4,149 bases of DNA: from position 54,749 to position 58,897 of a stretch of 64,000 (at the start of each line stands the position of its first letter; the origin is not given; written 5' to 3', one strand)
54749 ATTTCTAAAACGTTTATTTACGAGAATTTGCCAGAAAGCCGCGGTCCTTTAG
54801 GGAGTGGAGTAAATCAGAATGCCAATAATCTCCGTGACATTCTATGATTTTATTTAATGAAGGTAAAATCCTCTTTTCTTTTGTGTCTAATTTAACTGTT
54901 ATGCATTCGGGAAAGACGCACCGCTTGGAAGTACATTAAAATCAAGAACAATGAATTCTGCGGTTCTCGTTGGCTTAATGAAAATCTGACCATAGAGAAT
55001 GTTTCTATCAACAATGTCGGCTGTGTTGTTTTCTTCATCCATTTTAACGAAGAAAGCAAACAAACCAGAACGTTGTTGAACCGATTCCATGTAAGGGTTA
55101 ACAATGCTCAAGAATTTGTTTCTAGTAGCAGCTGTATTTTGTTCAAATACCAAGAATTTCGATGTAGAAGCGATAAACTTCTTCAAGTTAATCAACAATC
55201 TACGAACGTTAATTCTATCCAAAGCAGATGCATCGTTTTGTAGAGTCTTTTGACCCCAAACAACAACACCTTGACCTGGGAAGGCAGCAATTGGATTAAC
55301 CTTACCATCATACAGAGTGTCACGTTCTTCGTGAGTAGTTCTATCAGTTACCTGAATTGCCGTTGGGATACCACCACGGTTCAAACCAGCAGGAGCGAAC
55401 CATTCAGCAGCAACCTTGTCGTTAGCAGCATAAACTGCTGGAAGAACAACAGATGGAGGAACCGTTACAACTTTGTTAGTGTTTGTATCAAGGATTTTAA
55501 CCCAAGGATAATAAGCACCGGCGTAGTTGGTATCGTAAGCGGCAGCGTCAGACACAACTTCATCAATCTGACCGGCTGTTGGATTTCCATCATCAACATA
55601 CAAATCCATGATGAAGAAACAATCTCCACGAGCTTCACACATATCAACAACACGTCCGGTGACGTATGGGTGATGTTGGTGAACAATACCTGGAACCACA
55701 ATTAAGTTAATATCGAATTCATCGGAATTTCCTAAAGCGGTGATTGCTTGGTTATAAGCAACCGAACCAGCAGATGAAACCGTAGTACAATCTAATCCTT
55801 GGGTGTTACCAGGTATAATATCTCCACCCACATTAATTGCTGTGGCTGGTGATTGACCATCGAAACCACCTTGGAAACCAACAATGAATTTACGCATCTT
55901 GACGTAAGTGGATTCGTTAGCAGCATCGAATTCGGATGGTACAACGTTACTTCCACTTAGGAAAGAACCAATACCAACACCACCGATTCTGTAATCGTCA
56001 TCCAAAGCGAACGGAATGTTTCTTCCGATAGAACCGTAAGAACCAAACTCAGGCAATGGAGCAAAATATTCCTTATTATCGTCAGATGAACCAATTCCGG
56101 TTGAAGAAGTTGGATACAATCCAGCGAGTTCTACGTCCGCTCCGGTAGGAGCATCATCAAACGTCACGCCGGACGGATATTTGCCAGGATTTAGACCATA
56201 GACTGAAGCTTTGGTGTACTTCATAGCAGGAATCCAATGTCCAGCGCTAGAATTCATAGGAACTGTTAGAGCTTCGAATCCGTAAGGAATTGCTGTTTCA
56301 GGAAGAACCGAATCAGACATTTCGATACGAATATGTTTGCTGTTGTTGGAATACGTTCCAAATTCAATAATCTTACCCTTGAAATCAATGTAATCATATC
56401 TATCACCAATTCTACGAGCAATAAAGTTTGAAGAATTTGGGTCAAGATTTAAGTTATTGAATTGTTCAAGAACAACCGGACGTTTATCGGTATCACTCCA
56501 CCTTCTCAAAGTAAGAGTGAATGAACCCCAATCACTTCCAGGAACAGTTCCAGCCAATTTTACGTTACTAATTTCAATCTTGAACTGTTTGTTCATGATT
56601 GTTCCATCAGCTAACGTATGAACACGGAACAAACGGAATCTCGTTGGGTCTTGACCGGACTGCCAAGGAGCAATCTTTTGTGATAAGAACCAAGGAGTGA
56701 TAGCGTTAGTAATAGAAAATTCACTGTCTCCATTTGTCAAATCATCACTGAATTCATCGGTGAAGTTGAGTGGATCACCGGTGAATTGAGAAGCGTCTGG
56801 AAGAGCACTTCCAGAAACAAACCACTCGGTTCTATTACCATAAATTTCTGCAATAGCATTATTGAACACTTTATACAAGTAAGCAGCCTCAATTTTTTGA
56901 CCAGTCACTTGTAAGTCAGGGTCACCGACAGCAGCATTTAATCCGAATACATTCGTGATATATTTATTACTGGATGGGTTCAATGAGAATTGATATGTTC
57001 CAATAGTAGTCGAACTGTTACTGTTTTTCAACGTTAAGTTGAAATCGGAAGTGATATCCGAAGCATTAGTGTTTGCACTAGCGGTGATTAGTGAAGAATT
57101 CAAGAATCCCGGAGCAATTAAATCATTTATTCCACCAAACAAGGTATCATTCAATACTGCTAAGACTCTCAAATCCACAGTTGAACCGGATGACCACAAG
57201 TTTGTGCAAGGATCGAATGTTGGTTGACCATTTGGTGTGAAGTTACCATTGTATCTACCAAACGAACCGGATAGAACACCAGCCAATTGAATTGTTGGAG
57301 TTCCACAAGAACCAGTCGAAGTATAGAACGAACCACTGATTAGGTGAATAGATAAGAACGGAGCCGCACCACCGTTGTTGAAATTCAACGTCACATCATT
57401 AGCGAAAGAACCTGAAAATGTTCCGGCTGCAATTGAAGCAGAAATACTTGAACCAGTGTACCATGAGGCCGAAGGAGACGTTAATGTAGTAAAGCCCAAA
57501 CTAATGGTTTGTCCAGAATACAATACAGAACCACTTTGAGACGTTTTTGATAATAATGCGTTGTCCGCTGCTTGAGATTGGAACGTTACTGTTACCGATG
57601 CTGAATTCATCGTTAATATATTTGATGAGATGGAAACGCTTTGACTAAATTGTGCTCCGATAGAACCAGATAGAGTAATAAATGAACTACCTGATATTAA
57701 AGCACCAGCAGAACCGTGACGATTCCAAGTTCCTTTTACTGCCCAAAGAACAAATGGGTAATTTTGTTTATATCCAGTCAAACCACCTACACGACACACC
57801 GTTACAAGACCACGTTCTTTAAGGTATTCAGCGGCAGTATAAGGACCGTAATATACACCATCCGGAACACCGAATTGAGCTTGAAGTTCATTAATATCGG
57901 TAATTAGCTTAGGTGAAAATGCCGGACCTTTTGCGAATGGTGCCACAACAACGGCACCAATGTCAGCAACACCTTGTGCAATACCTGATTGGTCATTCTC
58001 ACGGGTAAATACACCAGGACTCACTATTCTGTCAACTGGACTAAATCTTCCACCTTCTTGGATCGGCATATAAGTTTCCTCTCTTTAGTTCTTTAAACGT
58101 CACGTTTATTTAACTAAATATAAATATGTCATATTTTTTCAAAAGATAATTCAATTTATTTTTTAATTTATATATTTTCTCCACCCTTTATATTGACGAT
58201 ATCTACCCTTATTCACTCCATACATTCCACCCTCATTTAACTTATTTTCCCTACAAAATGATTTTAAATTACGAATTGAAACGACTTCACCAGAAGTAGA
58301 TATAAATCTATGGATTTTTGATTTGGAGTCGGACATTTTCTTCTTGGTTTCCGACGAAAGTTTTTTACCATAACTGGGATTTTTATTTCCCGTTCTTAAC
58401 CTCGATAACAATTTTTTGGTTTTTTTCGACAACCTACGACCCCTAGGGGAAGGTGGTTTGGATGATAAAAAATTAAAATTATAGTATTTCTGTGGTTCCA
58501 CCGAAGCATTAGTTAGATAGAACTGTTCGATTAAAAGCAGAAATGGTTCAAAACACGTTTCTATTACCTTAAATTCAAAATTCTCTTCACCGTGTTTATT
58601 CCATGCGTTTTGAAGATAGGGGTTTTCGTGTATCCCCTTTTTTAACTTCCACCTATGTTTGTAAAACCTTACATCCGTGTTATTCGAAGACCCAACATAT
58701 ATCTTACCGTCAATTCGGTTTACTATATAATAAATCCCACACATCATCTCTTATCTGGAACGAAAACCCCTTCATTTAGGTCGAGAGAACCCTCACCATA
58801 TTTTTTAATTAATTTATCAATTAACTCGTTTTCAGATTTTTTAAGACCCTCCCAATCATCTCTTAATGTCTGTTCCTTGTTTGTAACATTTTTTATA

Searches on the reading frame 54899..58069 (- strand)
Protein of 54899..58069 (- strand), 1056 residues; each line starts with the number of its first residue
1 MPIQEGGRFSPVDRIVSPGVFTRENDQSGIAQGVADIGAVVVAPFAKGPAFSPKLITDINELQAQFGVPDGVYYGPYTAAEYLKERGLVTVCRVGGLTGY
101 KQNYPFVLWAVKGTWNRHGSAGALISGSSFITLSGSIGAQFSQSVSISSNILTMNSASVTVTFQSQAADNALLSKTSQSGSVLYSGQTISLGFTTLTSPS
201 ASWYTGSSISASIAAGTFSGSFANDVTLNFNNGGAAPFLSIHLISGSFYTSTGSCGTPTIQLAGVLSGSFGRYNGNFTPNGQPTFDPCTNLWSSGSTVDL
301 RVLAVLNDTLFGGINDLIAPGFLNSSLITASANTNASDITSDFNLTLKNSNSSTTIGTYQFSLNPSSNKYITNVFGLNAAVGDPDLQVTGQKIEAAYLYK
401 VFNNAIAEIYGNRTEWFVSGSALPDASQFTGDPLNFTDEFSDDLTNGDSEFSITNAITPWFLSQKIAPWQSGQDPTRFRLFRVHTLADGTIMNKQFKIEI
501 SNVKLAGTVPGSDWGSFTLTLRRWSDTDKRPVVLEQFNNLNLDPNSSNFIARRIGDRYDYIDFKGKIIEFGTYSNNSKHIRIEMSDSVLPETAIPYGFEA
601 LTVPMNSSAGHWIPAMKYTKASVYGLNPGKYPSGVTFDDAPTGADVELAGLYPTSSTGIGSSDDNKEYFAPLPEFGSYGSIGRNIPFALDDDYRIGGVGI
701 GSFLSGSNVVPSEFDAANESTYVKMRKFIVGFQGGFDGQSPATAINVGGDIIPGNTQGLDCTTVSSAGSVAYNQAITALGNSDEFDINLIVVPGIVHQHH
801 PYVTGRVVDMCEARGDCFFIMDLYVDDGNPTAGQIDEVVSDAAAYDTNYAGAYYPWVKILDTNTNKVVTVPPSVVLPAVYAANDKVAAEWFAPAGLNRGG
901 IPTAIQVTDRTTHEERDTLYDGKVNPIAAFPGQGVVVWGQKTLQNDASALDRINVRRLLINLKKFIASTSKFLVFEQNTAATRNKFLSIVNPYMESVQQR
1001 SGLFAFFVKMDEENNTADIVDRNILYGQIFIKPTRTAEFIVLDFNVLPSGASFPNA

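Call 4: search_protein_families(library=pfam, proteins=[window:54899-58069:-], max_evalue=0.01)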
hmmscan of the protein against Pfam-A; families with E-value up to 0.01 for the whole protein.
window:54899-58069:- (1056 aa): 2 families
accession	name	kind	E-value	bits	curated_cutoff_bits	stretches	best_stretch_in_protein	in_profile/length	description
PF04984.19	Phage_sheath_1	-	1.1e-12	48.6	31.4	1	771-943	7-168/168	Phage tail sheath protein subtilisin-like domain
PF17482.7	Phage_sheath_1C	-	2e-08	34.7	26.9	1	948-1046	4-103/104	Phage tail sheath C-terminal domain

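Call 5: search_protein_families(library=phrogs, proteins=[window:54899-58069:-], max_evalue=0.001)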
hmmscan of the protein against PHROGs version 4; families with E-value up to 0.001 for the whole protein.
window:54899-58069:- (1056 aa): 5 families
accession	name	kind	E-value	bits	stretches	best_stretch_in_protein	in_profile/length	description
phrog_23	-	tail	5.3e-72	244.1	2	744-1053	183-469/496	tail sheath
phrog_10581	-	tail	4.9e-49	168.4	1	845-1043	699-906/915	tail sheath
phrog_17610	-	tail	1.6e-30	106.7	1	837-1045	894-1105/1135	tail sheath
phrog_34521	-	tail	9.4e-14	51.2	1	852-1042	754-946/962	tail sheath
phrog_20545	-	tail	7.8e-06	26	1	15-99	21-106/538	tail sheath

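Call 7: search_dna_similar(query=window:54899-58069:-, collection=phages, mode=protein, max_rows=40)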
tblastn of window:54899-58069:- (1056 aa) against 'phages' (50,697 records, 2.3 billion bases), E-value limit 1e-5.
Records with a match: 2684; places in all: 2751; records where one place covers at least 80% of the query: 0.
Best place of each record, by identity: <60% 2684.
By first word of the organism name: Escherichia 668; Synechococcus 379; Klebsiella 331; Salmonella 203; Vibrio 140; Shigella 89; Aeromonas 80; Acinetobacter 72; Erwinia 68; Cyanophage 61; and 67 more.
By host as written in the record: - 470; Escherichia coli 278; Klebsiella pneumoniae 115; Synechococcus 107; Erwinia amylovora 46; Synechococcus sp. 38; Escherichia coli O157:H7 38; Salmonella enterica 29; and 606 more.
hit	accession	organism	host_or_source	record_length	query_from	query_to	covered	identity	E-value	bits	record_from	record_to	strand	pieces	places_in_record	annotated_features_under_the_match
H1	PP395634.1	Microcystis phage Mel-JY01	Microcystis elabens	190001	13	1054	75%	43.3%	4e-153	596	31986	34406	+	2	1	tail sheath C-terminal domain containing protein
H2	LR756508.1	uncultured phage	metagenomic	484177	311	1053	70%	39.4%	1e-155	518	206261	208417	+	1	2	record has no annotation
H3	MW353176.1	Flavobacterium phage vB_FspM_immuto_3-5A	Flavobacterium sp. LMO8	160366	487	1053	38%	48.2%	7e-88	377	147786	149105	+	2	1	tail sheath protein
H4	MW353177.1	Flavobacterium phage vB_FspM_immuto_13-6C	Flavobacterium sp. LMO8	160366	487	1053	38%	48.2%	7e-88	377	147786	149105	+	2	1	tail sheath protein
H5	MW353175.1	Flavobacterium phage vB_FspM_immuto_2-6A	Flavobacterium sp. LMO8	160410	487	1053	38%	48.2%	7e-88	377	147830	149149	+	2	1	tail sheath protein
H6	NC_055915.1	Flavobacterium phage vB_FspM_immuto_2-6A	Flavobacterium sp. LMO8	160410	487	1053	38%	48.2%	7e-88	377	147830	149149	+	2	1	tail sheath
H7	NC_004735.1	Rhodothermus phage RM378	Rhodothermus marinus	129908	493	1053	53%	25.9%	1e-29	134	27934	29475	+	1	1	similar to tail sheath protein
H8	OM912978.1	Salmonella phage CF-SP2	Salmonella enterica subsp. enterica ...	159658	617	1053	41%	27.5%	3e-30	136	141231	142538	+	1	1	tail sheath protein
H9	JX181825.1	Salmonella phage STML-198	mixed Maryland water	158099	617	1053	41%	27.2%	1e-30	137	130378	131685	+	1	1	tail sheath monomer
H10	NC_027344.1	Salmonella phage STML-198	mixed Maryland water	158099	617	1053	41%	27.2%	1e-30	137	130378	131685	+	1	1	tail sheath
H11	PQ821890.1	Proteus phage ABTNLPp2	Proteus mirabilis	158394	617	1053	41%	27.2%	1e-30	137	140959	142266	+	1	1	tail sheath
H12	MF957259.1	Salmonella phage Melville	Salmonella enterica subsp. enterica ...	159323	617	1053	41%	27.2%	1e-30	137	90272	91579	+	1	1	tail sheath protein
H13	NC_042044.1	Salmonella phage Melville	Salmonella enterica subsp. enterica ...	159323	617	1053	41%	27.2%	1e-30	137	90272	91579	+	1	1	tail sheath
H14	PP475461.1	Xanthomonas phage phiXF1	Xanthomonas campestris pv. campestris ...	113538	590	1053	44%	25.6%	2e-26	124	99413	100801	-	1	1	tail sheath protein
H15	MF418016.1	Bacillus phage vB_BceM-HSE3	Bacillus cereus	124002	725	1053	31%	33.4%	3e-49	197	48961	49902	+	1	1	tail sheath protein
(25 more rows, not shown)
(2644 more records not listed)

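Call 8: get_annotated_region(hit=H1, flank=15000)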
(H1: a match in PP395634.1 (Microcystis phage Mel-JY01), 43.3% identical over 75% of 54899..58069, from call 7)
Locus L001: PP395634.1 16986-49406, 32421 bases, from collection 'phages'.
description: Microcystis phage Mel-JY01, complete genome.
organism: Microcystis phage Mel-JY01 (NCBI taxid 3126653)
taxonomy: Viruses; Duplodnaviria; Heunggongvirae; Uroviricota; Caudoviricetes
host: Microcystis elabens; source: -; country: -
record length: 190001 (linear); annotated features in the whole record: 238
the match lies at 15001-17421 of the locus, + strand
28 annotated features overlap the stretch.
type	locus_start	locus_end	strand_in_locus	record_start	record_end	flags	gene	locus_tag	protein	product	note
CDS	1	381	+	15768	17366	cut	-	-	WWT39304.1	large terminase protein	-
CDS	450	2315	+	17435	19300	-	-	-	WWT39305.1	hypothetical protein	-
CDS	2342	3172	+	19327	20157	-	-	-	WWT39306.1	hypothetical protein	-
CDS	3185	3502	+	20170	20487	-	-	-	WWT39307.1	hypothetical protein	-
CDS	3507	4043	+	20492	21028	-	-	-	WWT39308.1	hypothetical protein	-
CDS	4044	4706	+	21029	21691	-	-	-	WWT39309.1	putative prohead protease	-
CDS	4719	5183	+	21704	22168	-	-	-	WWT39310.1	hypothetical protein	-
CDS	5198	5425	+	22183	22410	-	-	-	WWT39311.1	RpsU ribosomal protein S21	-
CDS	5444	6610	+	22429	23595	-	-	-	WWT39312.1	hypothetical protein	-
CDS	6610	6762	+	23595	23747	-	-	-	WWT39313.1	hypothetical protein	-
CDS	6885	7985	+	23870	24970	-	-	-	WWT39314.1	hypothetical protein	-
CDS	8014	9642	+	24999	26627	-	-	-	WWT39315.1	capsid protein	T4-like bacteriophage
CDS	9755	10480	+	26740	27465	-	-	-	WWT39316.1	hypothetical protein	-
CDS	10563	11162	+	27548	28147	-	-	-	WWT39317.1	hypothetical protein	-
CDS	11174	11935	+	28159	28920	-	-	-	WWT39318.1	putative ATPase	phosphate starvation-inducible protein PhoH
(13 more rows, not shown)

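Call 9: get_annotated_region(hit=H3, flank=11000)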
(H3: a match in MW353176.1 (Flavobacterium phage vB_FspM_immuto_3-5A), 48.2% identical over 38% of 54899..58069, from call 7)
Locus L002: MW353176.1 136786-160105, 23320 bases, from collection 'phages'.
description: Flavobacterium phage vB_FspM_immuto_3-5A, complete genome.
organism: Flavobacterium phage vB_FspM_immuto_3-5A (NCBI taxid 2801478)
taxonomy: Viruses; Duplodnaviria; Heunggongvirae; Uroviricota; Caudoviricetes; Immutovirus
host: Flavobacterium sp. LMO8; source: Baltic Sea mesocosm; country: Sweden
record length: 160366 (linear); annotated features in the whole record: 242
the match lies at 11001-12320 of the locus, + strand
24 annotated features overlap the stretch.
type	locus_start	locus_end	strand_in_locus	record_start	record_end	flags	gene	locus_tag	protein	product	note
CDS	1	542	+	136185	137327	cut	-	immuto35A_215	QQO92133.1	structural protein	-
CDS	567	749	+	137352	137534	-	-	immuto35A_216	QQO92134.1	hypothetical protein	-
CDS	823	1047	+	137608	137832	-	-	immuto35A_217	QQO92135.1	hypothetical protein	-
CDS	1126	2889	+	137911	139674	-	-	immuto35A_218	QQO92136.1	putative tail fiber-like protein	-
CDS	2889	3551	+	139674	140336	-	-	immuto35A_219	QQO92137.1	structural protein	-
CDS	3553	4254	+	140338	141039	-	-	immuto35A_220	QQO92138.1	structural protein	-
CDS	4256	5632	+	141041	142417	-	-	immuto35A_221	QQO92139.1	hypothetical protein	-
CDS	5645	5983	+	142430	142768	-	-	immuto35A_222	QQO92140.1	hypothetical protein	-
CDS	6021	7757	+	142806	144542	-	-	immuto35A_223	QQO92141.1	tail fiber protein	-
CDS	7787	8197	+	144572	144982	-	-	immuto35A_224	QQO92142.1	hypothetical protein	-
CDS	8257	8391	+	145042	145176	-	-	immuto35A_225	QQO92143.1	hypothetical protein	-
CDS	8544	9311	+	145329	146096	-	-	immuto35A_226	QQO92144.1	hypothetical protein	-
CDS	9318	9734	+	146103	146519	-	-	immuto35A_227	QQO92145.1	lysozyme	-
CDS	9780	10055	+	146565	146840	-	-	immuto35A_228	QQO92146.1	hypothetical protein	-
CDS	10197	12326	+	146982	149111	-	-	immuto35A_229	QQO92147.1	tail sheath protein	-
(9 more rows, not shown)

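Call 10: find_related_loci(query=window:54899-58069:-, collection=viral_contigs, flank=10000)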
Query window:54899-58069:- (1056 aa) in viral_contigs; peptide patterns used: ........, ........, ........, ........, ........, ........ (x = any residue, [..] = any of these).
26 stretches matched a pattern; 25 encode a relative of the query (tblastn E <= 1e-3); 24 distinct loci.
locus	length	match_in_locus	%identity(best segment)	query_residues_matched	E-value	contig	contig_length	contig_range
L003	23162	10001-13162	83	1-1056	0e+0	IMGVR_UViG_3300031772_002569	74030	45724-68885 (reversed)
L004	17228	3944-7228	68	1-1056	0e+0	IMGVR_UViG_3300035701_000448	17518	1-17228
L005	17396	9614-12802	70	1-1056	0e+0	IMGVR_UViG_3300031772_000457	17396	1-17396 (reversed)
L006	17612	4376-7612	67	1-1056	0e+0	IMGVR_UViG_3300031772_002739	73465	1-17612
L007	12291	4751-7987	67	1-1056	0e+0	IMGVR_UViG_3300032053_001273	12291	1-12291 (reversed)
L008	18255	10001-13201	68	1-1056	0e+0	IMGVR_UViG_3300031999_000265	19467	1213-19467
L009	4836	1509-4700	68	1-1056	0e+0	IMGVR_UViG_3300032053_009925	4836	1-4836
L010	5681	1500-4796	63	1-1054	0e+0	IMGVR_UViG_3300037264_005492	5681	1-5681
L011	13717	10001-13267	63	1-1053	0e+0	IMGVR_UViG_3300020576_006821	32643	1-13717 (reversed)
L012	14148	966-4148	63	1-1056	0e+0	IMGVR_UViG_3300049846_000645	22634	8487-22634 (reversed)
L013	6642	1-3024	66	85-1056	0e+0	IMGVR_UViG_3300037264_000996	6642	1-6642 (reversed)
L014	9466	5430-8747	60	1-1056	0e+0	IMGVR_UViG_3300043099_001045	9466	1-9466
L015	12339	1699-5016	60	1-1056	0e+0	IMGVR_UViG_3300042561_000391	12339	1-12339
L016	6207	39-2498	71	234-1056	0e+0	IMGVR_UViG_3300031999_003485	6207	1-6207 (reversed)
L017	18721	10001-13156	72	1-1056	0e+0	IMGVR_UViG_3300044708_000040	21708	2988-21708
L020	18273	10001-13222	66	1-1056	0e+0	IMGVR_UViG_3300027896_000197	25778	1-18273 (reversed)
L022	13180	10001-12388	44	8-1056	9e-163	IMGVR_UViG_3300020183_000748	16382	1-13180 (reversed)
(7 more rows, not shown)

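Call 36: search_protein_families(library=phrogs, proteins=[L008:14691-17048:+, L004:11217-12692:+, L013:3137-4144:+], max_evalue=0.001)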
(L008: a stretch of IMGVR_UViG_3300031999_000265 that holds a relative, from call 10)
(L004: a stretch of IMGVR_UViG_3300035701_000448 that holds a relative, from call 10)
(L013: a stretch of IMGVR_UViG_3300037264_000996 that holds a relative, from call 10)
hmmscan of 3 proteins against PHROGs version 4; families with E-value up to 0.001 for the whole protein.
L008:14691-17048:+ (785 aa): 0 families

L004:11217-12692:+ (491 aa): 0 families

L013:3137-4144:+ (335 aa): 3 families
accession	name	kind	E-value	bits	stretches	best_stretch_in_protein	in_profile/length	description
phrog_22677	-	unknown function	2.2e-10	41.4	1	232-327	239-334/353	-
phrog_3339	-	DNA, RNA and nucleotide metabolism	3.4e-09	37.3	1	80-228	71-191/536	homing endonuclease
phrog_13076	-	DNA, RNA and nucleotide metabolism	0.0003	21.4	1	254-332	43-123/154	endonuclease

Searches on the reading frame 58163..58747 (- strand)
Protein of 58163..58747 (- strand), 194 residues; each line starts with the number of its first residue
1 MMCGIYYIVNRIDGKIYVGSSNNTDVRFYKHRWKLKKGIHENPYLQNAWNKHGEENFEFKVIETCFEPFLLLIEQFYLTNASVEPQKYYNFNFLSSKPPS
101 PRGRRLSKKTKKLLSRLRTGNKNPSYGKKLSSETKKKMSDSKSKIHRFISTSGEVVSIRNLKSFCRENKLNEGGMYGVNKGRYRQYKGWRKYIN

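Call 15: search_protein_families(library=pfam, proteins=[window:58163-58747:-], max_evalue=0.01)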
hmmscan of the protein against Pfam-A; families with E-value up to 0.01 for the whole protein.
window:58163-58747:- (194 aa): 2 families
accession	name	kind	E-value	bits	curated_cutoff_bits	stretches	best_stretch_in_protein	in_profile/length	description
PF07460.16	NUMOD3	-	1.6e-11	44.4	20.4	1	103-139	1-37/37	NUMOD3 motif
PF01541.30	GIY-YIG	-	1.3e-07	32.2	22.6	1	2-66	1-56/78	GIY-YIG catalytic domain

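Call 16: search_protein_families(library=phrogs, proteins=[window:58163-58747:-], max_evalue=0.001)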
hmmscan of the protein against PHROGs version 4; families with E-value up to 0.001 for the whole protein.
window:58163-58747:- (194 aa): 5 families
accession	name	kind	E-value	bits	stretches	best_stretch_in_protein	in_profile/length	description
phrog_314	-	DNA, RNA and nucleotide metabolism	3.8e-30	106.4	1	1-192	177-388/574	homing endonuclease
phrog_7168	-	DNA, RNA and nucleotide metabolism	5e-17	63.2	1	2-149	1-154/284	homing endonuclease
phrog_2081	-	DNA, RNA and nucleotide metabolism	4.9e-10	40.1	1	135-193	192-250/433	HNH endonuclease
phrog_19446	-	DNA, RNA and nucleotide metabolism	5.6e-10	40.2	1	2-66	1-63/254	homing endonuclease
phrog_5123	-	DNA, RNA and nucleotide metabolism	5e-09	37.2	1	2-92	1-89/152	homing endonuclease with GIY-YIG motif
